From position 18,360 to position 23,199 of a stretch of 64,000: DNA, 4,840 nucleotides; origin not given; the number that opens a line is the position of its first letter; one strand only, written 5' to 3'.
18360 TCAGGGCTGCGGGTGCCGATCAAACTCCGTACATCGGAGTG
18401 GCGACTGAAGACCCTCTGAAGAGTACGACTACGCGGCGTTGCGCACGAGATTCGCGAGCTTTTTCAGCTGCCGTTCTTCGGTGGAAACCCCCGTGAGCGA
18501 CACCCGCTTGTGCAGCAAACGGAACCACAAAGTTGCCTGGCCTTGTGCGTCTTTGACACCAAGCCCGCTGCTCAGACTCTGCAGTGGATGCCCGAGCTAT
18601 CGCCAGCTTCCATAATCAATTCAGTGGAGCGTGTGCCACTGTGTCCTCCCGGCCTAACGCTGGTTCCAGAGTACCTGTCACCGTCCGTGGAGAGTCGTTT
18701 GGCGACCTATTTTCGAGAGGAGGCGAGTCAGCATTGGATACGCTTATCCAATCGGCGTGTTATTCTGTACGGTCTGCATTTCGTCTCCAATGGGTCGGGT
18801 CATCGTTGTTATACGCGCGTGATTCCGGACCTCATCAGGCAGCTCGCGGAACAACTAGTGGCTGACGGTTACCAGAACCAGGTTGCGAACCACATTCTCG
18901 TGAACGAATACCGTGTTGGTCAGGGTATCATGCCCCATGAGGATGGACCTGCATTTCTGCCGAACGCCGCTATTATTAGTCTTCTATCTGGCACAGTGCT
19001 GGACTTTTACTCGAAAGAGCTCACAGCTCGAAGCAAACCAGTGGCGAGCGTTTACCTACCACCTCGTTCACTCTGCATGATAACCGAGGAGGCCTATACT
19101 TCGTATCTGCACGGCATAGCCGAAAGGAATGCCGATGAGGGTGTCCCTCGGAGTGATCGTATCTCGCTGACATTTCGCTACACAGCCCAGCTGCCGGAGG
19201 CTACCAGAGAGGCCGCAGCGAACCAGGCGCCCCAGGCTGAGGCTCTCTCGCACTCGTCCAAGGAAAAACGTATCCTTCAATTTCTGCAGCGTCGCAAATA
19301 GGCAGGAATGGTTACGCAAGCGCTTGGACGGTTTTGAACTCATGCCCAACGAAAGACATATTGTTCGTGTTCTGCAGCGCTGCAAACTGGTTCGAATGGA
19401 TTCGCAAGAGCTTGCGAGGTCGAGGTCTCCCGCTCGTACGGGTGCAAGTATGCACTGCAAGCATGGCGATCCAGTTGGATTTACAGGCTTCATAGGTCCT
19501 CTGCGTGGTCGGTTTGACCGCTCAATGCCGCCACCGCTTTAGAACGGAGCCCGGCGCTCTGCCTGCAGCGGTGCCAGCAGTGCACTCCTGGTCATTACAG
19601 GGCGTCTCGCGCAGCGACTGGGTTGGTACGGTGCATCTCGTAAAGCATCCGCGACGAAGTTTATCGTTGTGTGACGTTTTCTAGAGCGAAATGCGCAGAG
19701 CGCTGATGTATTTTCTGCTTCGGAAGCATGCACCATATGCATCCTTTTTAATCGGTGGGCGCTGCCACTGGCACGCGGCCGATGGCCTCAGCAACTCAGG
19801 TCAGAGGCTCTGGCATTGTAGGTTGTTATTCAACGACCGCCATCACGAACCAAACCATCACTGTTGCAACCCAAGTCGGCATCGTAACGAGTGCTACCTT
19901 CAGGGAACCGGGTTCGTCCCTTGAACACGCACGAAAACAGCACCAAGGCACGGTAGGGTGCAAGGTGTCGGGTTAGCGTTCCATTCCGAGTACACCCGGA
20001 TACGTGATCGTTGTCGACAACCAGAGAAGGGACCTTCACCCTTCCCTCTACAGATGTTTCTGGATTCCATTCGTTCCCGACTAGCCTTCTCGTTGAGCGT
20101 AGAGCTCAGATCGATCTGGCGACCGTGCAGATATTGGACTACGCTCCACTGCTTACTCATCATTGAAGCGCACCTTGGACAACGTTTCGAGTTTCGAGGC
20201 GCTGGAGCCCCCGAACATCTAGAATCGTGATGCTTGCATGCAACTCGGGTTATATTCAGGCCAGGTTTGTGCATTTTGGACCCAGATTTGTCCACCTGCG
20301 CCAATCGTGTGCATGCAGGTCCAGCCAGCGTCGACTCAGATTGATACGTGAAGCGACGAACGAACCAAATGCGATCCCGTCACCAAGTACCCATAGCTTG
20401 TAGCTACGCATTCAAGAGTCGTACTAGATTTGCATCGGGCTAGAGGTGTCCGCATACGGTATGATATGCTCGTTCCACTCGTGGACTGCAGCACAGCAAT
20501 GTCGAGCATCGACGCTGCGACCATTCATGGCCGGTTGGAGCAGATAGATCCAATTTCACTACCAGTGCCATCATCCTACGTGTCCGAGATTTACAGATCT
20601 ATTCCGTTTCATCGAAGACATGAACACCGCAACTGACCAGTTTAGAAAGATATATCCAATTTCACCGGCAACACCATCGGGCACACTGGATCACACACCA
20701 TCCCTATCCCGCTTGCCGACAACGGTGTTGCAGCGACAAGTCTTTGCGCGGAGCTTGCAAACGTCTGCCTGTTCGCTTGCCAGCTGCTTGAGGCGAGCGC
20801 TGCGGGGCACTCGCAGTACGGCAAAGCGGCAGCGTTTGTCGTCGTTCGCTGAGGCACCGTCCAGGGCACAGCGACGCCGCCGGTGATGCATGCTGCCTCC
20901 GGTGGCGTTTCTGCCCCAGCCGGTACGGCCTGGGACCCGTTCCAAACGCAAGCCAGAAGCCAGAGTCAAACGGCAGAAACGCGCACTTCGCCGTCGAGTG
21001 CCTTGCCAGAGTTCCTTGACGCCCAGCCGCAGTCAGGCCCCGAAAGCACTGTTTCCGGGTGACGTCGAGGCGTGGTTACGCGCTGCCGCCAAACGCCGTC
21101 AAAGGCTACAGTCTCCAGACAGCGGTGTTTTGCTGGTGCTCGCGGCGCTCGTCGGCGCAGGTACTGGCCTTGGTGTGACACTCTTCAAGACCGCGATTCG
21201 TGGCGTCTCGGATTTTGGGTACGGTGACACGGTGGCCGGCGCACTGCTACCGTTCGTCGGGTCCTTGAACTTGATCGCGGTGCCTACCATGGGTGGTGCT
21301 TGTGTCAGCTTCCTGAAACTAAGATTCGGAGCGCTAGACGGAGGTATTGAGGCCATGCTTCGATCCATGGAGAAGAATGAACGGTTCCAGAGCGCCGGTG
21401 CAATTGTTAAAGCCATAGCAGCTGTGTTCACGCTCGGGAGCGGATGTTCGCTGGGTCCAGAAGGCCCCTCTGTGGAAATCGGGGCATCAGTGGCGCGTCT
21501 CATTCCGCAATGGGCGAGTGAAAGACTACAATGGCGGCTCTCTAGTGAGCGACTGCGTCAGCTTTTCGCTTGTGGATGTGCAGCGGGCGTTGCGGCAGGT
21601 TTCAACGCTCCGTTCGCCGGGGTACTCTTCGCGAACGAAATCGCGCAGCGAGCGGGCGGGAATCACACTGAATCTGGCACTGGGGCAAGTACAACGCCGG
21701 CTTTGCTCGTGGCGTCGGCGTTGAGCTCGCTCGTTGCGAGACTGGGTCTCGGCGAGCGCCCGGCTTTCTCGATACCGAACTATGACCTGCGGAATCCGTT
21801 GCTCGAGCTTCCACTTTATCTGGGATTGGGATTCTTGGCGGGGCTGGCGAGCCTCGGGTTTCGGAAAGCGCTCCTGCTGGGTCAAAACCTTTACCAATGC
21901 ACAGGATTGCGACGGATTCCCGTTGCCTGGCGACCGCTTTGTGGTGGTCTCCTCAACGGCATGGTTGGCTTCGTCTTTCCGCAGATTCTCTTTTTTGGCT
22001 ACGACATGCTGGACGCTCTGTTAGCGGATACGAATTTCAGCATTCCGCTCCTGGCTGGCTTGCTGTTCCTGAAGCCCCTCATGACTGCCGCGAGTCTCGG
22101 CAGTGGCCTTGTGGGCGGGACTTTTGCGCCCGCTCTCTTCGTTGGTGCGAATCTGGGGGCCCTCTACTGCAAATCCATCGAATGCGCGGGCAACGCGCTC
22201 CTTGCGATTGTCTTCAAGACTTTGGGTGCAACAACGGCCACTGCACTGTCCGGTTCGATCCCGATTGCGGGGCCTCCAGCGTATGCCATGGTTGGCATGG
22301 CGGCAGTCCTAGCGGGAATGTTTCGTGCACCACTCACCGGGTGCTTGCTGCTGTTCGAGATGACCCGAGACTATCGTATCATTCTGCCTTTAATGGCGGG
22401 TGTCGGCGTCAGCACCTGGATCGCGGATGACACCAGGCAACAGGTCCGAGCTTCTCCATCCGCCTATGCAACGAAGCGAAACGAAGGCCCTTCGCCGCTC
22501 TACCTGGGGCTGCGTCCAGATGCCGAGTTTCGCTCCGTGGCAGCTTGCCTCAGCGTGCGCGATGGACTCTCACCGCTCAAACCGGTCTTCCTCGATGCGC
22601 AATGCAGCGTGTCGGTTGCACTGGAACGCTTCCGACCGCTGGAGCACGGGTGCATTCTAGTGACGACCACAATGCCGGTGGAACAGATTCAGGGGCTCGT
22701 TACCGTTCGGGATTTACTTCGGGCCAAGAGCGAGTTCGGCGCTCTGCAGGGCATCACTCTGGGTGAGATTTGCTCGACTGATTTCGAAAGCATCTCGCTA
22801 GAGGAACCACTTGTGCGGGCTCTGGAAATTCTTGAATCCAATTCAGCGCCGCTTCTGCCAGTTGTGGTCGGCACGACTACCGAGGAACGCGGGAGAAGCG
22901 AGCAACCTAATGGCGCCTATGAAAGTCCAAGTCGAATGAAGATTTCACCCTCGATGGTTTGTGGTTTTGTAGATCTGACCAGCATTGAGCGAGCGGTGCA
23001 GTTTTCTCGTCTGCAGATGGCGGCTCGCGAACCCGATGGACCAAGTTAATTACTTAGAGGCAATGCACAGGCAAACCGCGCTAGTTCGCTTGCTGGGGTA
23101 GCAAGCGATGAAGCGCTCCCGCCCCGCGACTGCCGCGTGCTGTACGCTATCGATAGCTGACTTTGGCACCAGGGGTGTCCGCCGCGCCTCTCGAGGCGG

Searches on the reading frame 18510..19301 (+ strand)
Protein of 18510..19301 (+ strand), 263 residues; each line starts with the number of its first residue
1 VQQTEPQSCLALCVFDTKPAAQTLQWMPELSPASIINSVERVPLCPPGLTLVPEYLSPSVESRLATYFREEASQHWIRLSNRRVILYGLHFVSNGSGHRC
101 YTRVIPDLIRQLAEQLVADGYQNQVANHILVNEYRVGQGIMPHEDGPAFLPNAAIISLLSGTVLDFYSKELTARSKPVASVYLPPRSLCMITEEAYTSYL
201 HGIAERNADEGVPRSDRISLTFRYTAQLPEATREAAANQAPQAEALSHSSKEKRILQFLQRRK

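Call 16: search_protein_families(library=pfam, proteins=[window:18510-19301:+], max_evalue=0.01)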
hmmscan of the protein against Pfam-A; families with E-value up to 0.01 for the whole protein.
window:18510-19301:+ (263 aa): 1 family
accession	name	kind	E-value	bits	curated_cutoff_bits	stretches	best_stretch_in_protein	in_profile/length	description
PF13532.12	2OG-FeII_Oxy_2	-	3.1e-16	60.6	31.2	1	102-223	70-194/194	2OG-Fe(II) oxygenase superfamily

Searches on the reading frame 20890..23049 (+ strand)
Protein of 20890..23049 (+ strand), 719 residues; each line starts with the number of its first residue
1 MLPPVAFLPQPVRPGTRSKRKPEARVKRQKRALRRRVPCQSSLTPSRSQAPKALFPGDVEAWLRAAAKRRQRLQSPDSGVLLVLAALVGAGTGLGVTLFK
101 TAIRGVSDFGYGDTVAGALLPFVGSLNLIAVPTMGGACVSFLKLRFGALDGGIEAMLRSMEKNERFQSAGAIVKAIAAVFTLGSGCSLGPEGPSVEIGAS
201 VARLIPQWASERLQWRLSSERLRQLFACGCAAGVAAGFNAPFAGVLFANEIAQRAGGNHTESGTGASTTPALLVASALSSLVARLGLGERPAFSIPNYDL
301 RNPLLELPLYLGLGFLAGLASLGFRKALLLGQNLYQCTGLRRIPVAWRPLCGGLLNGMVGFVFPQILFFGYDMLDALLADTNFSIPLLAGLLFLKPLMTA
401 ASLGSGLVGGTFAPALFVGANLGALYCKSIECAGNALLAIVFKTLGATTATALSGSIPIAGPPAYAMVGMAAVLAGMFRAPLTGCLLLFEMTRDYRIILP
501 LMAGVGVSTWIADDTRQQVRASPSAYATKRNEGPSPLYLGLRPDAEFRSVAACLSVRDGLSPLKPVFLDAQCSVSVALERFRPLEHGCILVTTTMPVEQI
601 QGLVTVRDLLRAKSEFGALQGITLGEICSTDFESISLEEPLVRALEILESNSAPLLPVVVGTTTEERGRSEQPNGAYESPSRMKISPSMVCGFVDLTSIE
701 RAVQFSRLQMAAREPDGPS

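Call 12: search_protein_families(library=pfam, proteins=[window:20890-23049:+], max_evalue=0.001)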
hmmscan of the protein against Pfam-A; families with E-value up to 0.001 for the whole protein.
window:20890-23049:+ (719 aa): 2 families
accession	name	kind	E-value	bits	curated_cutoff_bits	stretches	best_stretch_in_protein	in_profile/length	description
PF00654.25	Voltage_CLC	-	1.2e-73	248.7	24.8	1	135-513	1-346/346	Voltage gated chloride channel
PF00571.33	CBS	-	5.2e-06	27.1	24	0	564-613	8-55/57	CBS domain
